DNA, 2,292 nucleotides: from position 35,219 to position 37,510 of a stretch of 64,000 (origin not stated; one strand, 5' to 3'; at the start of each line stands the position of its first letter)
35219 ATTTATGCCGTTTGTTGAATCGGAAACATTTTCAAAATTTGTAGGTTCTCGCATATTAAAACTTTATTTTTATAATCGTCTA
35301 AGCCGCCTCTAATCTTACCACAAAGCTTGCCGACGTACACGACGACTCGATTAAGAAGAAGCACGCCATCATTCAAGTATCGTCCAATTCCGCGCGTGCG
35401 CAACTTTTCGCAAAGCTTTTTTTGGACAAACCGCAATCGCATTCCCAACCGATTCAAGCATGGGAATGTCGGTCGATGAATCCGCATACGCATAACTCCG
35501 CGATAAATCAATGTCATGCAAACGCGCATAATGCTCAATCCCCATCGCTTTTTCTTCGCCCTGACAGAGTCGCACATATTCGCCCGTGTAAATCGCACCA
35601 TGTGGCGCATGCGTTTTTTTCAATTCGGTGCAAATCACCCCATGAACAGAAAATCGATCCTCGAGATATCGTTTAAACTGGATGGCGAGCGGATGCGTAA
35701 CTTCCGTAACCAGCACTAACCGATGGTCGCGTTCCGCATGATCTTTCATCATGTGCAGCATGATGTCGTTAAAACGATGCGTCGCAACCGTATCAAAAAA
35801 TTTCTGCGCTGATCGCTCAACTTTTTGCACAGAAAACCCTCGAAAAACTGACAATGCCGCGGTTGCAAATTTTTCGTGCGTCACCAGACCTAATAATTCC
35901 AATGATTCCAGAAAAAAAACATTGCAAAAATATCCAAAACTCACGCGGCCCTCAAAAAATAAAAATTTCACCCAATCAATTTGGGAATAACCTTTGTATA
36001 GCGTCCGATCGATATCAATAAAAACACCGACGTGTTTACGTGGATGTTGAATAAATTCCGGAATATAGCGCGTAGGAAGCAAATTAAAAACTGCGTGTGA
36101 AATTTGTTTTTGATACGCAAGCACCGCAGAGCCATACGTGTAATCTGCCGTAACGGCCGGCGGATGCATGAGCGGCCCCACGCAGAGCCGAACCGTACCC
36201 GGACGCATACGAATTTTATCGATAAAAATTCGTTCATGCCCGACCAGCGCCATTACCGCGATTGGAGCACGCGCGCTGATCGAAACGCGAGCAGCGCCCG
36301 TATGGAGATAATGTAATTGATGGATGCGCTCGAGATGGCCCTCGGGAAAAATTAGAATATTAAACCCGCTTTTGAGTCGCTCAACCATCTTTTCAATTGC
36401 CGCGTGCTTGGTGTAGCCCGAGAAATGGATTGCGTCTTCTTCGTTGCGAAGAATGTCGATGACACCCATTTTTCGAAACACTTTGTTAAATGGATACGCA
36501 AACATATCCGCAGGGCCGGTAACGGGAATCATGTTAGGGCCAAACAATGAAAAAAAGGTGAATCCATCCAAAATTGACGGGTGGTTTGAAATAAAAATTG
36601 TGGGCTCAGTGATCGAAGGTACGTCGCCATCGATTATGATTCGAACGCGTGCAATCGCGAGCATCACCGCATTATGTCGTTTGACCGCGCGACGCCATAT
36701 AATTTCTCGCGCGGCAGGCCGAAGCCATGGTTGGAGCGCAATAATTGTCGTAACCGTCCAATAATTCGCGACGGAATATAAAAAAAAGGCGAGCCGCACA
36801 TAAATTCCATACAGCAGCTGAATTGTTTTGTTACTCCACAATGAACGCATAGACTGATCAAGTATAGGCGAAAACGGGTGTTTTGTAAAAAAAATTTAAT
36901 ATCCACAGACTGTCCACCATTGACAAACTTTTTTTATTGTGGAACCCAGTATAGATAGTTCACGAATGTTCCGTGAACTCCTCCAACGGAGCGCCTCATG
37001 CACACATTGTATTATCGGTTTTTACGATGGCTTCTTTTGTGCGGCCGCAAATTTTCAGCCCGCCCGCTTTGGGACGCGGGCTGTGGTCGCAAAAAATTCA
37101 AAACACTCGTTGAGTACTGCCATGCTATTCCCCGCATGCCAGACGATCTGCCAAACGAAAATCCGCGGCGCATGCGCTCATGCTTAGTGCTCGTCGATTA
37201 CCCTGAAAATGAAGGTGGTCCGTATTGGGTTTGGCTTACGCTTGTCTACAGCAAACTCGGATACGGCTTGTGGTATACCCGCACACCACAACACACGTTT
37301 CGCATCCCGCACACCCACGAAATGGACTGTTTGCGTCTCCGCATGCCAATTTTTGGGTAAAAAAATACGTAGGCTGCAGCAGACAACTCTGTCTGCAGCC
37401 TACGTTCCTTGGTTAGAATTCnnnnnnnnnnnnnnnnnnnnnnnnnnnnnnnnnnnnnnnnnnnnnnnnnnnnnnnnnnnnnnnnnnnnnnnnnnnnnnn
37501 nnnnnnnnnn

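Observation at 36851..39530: G+C-rich island carrying a class III nucleotidyl cyclase with an unknown ~400-aa N-terminal domain, convergent with an ORFan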

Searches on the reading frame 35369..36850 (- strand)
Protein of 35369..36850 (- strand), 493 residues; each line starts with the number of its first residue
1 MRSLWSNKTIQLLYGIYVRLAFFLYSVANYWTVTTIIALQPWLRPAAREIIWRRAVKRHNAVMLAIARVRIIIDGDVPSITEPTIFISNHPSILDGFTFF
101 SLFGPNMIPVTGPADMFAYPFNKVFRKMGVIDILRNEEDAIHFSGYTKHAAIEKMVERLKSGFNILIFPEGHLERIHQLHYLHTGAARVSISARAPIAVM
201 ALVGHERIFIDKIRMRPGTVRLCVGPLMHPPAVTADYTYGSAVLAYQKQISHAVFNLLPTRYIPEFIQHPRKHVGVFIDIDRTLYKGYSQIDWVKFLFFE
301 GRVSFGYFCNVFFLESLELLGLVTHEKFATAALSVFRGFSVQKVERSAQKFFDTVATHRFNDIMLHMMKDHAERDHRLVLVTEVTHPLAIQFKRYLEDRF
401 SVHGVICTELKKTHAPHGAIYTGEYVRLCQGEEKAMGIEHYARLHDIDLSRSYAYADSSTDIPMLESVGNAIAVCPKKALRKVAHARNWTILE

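Call 3: search_protein_families(library=pfam, proteins=[window:35369-36850:-], max_evalue=0.1)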
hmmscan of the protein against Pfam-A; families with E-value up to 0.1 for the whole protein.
window:35369-36850:- (493 aa): 4 families
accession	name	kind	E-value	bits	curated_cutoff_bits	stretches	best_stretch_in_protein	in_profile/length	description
PF12710.13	HAD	-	1.3e-24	88.1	27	1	276-466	1-189/189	haloacid dehalogenase-like hydrolase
PF01553.26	Acyltransferase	-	9.3e-13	48.6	23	1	81-200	13-129/132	Acyltransferase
PF08282.18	Hydrolase_3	-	0.00017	21.8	20.9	1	432-474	186-228/255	haloacid dehalogenase-like hydrolase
PF01241.23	PSI_PSAK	-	0.065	13.6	23.2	0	60-102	11-47/70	Photosystem I psaG / psaK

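Call 7: search_protein_families(library=ncbifam, proteins=[window:35369-36850:-], max_evalue=0.1)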
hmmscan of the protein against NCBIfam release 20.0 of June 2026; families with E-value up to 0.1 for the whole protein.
window:35369-36850:- (493 aa): 14 families
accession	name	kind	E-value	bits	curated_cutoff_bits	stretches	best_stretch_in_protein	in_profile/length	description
TIGR01490.1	HAD-SF-IB-hyp1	subfamily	2.5e-24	86.6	98.3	1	276-478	2-200/202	HAD-IB family hydrolase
NF052360.1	HolPasePseu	equivalog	1.3e-20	74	280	1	278-492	6-215/218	histidinol-phosphatase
NF052359.1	HolPaseNeis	equivalog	1.5e-11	44.4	400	1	278-493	6-219/221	histidinol-phosphatase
TIGR01488.1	HAD-SF-IB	subfamily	1.1e-10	41.8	45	1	276-468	2-177/177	HAD-IB family phosphatase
TIGR00530.1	AGP_acyltrn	subfamily_domain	2.3e-10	40.3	102.95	1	81-202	15-129/130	1-acylglycerol-3-phosphate O-acyltransferase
NF005959.0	PRK08043.1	equivalog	4.3e-05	22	886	1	69-208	14-143/719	bifunctional acyl-ACP--phospholipid O-acyltransferase/long-chain-fatty-acid--ACP ligase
NF011593.0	PRK15018.1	equivalog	0.00035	20.4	501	1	84-220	67-196/245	1-acylglycerol-3-phosphate O-acyltransferase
NF006386.0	PRK08633.1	equivalog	0.001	16.9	1221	1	63-197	423-546/1147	acyl-[ACP]--phospholipid O-acyltransferase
TIGR00338.1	serB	equivalog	0.0024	17.5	144.15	1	395-486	117-205/219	phosphoserine phosphatase SerB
NF005291.0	PRK06814.1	equivalog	0.0028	15.6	1349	1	21-213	403-574/1140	acyl-[ACP]--phospholipid O-acyltransferase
TIGR00099.1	Cof-subfamily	subfamily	0.0039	16.8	137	1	431-474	186-229/256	Cof-type HAD-IIB family hydrolase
NF045966.1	YcsE_rel_Pase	equivalog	0.0046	16.5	220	1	430-485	188-244/265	YcsE-related riboflavin metabolism phosphatase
NF002245.0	PRK01158.1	equivalog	0.0049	16.2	198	1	431-475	155-199/233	phosphoglycolate phosphatase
TIGR02461.1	osmo_MPG_phos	equivalog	0.055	13.6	244.35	0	425-474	175-226/227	mannosyl-3-phosphoglycerate phosphatase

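Call 100: find_homologous_proteins(query=window:35369-36850:-, max_evalue=1e-20)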
Query window:35369-36850:- (493 aa): 39 proteins with E <= 1e-20 among 7919 candidates.
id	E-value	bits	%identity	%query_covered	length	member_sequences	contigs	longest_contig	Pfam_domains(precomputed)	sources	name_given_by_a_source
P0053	0.0e+0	1132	100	100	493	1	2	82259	PF01553.27,PF12710.14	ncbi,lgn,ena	-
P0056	6.4e-168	578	54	100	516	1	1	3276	PF01553.27,PF12710.14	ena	-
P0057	7.1e-110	386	39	100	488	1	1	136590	PF01553.27,PF12710.14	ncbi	-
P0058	1.0e-108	383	40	100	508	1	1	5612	PF01553.27,PF12710.14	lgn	-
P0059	3.0e-108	381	42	100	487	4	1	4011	PF08282.19,PF01553.27,PF12710.14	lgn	-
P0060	3.1e-107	378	40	100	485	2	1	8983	PF08282.19,PF01553.27,PF12710.14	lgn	-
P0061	6.8e-105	370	40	94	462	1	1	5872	PF01553.27,PF12710.14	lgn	-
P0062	3.2e-104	368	39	99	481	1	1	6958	PF08282.19,PF01553.27,PF12710.14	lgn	-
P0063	4.0e-103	364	39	100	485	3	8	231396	PF01553.27,PF12710.14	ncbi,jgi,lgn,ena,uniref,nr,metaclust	ncbi:MAG: HAD-IB family hydrolase [Candidatus Kerfeldbacteria bacterium CG15_BIG_FIL_POST_REV_8_21_1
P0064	9.3e-103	363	39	97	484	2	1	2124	PF01553.27,PF12710.14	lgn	-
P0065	4.1e-101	358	40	100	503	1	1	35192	PF01553.27,PF12710.14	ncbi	-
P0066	2.2e-100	355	39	100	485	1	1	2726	PF08282.19,PF01553.27,PF12710.14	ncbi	-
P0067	1.7e-99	352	39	100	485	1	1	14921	PF01553.27,PF12710.14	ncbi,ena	-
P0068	1.9e-98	349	40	99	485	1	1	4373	PF01553.27,PF12710.14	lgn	-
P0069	1.1e-97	346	38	100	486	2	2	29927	PF08282.19,PF01553.27,PF12710.14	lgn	-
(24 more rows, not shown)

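Call 101: find_encoding_contigs(protein=P0056, flank=6000, max_places=3)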
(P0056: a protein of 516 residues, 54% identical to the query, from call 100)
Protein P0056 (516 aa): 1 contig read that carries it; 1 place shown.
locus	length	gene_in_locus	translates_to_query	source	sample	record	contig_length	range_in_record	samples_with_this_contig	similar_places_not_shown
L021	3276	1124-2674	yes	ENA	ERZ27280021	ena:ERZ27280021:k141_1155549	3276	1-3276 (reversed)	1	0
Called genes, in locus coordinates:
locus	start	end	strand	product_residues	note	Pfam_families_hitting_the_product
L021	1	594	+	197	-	?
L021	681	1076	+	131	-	-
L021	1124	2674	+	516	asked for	PF01553:Acyltransferase, PF12710:HAD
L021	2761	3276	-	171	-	?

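Call 109: search_protein_families(library=phrogs, proteins=[L021:717-1076:+], max_evalue=0.01)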
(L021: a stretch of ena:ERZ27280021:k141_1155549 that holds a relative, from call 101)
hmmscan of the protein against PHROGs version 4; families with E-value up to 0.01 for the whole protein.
L021:717-1076:+ (119 aa): 0 families

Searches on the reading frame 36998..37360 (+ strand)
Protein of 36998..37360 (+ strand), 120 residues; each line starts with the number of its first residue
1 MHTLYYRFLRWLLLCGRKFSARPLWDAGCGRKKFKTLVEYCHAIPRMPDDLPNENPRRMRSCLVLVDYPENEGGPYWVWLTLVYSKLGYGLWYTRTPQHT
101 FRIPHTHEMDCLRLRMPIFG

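Call 3: search_protein_families(library=pfam, proteins=[window:36998-37360:+], max_evalue=0.1)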
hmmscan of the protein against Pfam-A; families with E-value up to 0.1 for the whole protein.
window:36998-37360:+ (120 aa): 0 families

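Call 6: search_protein_families(library=padloc, proteins=[window:36998-37360:+], max_evalue=0.1)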
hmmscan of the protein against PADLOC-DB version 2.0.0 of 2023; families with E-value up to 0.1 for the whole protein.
window:36998-37360:+ (120 aa): 0 families

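Call 7: search_protein_families(library=ncbifam, proteins=[window:36998-37360:+], max_evalue=0.1)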
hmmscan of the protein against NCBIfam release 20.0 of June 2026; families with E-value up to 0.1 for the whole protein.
window:36998-37360:+ (120 aa): 0 families

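Call 12: list_cluster_members(proteins=[P0001, window:36998-37360:+, window:34277-35272:-, window:39531-40631:+])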
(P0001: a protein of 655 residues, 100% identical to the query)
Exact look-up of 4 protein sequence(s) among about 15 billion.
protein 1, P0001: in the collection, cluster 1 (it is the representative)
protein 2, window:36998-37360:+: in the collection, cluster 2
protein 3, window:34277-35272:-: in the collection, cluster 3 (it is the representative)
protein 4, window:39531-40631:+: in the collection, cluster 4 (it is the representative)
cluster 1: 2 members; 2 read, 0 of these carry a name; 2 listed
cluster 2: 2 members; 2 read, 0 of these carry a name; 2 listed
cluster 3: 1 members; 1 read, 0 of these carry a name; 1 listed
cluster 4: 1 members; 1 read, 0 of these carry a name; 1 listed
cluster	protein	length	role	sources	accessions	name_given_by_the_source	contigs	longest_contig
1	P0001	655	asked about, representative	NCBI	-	-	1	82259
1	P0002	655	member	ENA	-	-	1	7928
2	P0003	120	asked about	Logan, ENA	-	-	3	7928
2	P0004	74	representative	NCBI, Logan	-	-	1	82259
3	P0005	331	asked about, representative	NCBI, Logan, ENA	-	-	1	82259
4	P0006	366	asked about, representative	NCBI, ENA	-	-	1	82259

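Call 15: find_encoding_contigs(protein=window:36998-37360:+, flank=10000, max_places=6)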
Protein window:36998-37360:+ (120 aa): 4 contigs read that carry it; 4 places shown.
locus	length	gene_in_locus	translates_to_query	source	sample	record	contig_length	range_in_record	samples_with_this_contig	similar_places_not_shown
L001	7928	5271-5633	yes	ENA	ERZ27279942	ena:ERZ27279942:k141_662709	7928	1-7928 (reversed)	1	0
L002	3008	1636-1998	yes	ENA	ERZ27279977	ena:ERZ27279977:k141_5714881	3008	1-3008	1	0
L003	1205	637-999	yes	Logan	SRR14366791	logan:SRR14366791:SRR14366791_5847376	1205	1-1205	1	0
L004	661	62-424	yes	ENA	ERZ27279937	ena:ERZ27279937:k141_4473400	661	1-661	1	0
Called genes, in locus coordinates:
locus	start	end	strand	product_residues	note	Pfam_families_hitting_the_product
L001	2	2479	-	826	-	?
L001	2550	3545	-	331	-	-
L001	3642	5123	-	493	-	PF01553:Acyltransferase, PF12710:HAD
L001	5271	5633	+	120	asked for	-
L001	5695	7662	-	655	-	PF00211:Guanylate_cyc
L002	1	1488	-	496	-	?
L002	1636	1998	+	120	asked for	-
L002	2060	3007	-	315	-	?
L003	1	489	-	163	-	?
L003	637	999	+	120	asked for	-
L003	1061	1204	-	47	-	?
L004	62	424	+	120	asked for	-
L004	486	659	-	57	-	?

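Call 108: search_solved_structures(query=A7, max_evalue=1)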
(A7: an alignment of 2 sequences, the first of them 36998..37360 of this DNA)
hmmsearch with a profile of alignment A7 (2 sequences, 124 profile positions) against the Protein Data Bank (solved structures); distinct sequences matched with E-value up to 1: 0.

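Call 109: search_protein_families(library=phrogs, proteins=[window:36998-37360:+], max_evalue=0.01)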
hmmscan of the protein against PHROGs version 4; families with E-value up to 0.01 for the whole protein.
window:36998-37360:+ (120 aa): 0 families
